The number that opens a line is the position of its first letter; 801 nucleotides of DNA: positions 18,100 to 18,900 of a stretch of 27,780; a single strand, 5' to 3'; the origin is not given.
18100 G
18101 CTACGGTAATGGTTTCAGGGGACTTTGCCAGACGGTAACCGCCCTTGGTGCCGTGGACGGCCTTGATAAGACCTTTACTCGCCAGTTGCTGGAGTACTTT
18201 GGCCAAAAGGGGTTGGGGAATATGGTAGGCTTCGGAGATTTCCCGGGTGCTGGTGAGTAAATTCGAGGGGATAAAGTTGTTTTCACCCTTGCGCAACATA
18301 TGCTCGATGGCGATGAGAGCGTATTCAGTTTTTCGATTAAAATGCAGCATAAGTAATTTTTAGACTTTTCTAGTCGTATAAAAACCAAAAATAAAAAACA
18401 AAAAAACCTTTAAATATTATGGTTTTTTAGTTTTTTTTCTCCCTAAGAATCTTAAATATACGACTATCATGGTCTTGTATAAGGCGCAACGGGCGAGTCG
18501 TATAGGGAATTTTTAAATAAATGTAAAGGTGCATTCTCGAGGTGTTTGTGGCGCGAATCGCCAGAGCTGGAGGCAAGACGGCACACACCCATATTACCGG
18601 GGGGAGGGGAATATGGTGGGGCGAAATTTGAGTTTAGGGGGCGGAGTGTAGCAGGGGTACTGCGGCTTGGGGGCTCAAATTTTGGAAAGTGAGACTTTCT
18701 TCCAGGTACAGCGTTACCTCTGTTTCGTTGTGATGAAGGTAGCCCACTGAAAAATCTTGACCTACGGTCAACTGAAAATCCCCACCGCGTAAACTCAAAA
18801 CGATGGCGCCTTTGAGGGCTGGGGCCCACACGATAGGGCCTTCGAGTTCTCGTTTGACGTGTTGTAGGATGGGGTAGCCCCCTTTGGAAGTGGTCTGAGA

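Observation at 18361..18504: Thrice-repeated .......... motif (one copy inside a GACT-N5-AGTC palindrome) in the rrf2-suf control region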

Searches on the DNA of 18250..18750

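Call 45: search_rna_families(source=window, start=18250, end=18750, threshold=evalue, max_evalue=1)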
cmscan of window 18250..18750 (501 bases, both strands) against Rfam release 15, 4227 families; matches with E-value up to 1: 0.
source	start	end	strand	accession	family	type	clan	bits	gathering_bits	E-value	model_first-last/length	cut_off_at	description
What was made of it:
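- There is no Rfam match (call 45).
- Tried and rejected: Rfam scan of 18250-18750 at E <= 1: nothing (call 45).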
